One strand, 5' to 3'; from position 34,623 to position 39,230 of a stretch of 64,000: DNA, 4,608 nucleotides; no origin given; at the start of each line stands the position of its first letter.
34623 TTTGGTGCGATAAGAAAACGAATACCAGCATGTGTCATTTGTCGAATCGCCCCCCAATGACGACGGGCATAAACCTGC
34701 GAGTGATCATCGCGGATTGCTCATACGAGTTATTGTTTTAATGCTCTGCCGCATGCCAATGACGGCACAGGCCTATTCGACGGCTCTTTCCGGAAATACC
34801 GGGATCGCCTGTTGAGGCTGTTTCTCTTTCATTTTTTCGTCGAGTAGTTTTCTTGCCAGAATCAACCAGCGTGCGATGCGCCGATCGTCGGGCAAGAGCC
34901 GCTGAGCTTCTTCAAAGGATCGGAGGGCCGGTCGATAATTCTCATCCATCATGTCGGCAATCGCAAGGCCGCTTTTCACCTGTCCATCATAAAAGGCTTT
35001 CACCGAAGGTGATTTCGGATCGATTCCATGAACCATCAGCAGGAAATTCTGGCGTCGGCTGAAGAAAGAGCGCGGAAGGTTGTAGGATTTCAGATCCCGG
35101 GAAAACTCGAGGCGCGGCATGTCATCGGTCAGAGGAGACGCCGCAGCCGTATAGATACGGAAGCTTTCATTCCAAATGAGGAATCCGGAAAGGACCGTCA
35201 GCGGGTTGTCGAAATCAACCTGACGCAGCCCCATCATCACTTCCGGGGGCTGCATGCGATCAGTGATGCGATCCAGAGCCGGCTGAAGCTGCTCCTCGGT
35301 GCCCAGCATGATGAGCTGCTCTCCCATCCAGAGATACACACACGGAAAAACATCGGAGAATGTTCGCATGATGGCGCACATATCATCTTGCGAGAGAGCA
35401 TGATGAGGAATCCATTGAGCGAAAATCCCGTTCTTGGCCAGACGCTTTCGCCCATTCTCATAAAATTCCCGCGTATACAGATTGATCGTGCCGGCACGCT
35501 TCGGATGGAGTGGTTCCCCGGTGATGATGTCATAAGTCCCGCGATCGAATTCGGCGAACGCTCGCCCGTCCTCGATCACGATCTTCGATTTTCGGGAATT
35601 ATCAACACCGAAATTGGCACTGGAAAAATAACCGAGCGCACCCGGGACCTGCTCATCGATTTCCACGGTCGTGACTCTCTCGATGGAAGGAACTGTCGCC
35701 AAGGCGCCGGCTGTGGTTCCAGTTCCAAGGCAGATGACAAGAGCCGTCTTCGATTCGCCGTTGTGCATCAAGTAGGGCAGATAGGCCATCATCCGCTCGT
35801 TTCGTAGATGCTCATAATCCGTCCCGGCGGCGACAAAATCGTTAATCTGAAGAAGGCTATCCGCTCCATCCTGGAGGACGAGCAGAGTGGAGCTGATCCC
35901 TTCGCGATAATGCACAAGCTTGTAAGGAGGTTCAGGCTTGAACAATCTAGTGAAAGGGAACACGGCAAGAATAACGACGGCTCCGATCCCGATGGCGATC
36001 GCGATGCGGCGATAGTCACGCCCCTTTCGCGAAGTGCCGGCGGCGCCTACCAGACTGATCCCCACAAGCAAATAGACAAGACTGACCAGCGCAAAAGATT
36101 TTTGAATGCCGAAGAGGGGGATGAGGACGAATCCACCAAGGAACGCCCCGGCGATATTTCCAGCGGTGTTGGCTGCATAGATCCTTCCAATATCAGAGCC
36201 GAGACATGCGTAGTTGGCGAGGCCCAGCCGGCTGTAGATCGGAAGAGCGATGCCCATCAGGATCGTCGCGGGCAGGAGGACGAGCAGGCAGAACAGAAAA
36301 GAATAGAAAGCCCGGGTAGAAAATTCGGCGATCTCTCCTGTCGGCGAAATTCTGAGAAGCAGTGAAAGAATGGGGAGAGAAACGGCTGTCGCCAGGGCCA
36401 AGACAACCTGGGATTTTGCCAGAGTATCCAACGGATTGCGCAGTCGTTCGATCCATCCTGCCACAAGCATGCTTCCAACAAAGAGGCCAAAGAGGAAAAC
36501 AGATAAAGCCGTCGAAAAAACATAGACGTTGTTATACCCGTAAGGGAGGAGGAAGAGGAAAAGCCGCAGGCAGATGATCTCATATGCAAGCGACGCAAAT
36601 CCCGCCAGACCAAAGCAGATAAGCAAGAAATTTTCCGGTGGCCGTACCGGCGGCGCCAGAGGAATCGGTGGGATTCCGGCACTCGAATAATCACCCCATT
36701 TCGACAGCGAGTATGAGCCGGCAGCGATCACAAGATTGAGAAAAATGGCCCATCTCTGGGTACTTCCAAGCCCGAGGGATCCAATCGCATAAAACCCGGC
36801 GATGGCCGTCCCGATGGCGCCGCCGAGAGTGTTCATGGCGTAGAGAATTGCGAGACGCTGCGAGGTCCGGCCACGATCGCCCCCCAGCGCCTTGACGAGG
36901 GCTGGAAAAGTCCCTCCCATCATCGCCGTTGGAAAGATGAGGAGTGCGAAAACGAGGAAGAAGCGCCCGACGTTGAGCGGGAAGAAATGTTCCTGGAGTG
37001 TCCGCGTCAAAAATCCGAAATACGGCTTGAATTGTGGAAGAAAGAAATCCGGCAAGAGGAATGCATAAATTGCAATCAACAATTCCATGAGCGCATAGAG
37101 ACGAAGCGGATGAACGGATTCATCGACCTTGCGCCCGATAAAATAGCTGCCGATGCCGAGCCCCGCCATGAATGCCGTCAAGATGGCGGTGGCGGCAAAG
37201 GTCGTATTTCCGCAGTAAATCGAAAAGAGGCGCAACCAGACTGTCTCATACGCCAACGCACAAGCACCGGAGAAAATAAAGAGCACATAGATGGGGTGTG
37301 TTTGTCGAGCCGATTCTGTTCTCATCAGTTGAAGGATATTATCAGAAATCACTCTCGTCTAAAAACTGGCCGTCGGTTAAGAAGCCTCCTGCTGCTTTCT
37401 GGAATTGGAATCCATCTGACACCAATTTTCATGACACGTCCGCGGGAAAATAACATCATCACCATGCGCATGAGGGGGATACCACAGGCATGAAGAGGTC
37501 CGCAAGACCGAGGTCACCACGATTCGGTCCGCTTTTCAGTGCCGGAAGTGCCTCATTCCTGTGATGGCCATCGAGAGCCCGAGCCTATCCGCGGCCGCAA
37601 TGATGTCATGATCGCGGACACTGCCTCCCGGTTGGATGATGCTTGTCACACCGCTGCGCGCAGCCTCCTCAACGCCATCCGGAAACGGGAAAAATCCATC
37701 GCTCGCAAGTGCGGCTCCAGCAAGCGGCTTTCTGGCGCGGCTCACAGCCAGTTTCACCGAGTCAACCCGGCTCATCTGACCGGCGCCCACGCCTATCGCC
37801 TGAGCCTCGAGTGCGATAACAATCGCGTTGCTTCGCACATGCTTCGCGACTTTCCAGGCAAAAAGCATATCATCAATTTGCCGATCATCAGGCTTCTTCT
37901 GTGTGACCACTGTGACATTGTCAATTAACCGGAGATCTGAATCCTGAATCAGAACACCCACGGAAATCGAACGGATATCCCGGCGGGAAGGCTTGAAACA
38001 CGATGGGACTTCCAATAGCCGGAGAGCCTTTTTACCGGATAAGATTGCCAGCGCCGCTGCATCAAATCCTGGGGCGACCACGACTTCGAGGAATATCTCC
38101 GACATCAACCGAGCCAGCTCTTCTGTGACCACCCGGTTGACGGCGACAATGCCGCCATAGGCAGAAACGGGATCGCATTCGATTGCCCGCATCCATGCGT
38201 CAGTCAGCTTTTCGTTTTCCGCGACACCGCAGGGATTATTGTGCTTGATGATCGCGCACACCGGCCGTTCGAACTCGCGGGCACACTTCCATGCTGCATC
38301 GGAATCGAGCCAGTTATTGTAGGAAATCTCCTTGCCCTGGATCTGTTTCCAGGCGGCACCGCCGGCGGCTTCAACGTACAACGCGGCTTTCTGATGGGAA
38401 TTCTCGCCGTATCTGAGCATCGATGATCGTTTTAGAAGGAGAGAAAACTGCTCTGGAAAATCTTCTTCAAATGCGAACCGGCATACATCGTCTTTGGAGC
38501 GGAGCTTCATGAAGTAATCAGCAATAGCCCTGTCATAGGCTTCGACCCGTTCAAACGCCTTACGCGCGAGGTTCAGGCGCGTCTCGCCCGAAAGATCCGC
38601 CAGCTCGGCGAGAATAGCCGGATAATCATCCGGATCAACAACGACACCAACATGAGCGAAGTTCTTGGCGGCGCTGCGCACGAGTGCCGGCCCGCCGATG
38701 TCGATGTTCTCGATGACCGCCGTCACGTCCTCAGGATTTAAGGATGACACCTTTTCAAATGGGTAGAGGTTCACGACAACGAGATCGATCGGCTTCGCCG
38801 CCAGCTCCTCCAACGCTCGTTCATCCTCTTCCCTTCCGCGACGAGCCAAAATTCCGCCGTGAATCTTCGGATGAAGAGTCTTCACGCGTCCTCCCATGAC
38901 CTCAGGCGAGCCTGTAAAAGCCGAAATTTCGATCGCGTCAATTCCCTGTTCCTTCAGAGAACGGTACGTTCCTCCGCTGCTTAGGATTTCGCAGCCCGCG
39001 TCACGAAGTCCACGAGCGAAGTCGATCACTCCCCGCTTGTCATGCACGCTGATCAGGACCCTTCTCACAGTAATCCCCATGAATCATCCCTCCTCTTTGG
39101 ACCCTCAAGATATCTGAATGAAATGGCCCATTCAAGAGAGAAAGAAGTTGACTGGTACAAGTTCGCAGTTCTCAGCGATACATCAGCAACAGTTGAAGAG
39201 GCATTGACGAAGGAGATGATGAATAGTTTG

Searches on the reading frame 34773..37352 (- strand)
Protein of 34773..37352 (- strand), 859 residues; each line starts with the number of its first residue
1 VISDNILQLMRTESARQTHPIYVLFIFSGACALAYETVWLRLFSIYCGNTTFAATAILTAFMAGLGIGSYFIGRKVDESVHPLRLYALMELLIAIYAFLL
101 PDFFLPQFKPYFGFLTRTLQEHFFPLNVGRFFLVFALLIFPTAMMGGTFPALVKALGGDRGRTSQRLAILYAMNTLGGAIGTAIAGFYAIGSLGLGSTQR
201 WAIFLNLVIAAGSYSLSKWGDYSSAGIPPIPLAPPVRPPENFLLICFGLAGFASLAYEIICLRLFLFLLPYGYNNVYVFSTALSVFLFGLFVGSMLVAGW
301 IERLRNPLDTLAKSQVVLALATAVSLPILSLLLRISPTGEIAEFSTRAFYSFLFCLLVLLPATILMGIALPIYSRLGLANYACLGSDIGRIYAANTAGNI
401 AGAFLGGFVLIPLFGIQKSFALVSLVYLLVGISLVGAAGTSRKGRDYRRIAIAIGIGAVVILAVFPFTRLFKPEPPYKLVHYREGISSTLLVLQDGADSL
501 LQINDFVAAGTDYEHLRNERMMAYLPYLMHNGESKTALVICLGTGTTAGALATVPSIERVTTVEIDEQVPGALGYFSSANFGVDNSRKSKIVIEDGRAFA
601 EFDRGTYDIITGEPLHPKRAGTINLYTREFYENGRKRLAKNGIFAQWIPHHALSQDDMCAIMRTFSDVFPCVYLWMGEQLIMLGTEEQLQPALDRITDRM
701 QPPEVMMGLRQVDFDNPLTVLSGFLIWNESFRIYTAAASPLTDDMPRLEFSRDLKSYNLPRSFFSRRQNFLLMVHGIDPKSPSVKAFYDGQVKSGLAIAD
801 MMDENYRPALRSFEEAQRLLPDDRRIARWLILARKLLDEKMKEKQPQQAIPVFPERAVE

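Call 9: search_protein_families(library=pfam, proteins=[window:34773-37352:-], max_evalue=0.01)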
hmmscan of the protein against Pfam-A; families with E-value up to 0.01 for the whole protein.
window:34773-37352:- (859 aa): 1 family
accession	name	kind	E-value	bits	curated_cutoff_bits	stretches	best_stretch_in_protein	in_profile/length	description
PF01564.23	Spermine_synth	-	1.1e-12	48.4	22.9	1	519-672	5-156/186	Spermine/spermidine synthase domain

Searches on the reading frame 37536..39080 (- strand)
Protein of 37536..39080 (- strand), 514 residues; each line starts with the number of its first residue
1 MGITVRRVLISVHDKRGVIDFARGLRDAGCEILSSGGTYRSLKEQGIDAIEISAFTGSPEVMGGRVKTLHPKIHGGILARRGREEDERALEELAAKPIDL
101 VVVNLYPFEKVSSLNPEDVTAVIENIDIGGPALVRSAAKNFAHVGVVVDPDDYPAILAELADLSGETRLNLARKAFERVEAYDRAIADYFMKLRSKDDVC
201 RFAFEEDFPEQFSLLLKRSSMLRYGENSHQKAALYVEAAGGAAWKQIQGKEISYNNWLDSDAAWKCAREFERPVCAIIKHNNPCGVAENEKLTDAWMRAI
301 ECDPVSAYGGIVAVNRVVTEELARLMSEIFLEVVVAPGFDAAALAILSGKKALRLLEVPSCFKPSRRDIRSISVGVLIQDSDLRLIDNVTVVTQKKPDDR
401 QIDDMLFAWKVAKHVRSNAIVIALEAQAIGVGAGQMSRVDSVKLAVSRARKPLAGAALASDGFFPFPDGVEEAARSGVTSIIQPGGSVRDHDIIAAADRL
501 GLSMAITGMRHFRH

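Call 9: search_protein_families(library=pfam, proteins=[window:37536-39080:-], max_evalue=0.01)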
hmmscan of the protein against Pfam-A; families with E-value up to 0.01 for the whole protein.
window:37536-39080:- (514 aa): 2 families
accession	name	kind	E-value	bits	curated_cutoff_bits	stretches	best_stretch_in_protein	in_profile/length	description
PF01808.24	AICARFT_IMPCHas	-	4.9e-115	384.7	25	1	137-447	1-310/311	AICARFT/IMPCHase bienzyme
PF02142.27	MGS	-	4.5e-18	65.6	24.1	1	18-131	2-93/94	MGS-like domain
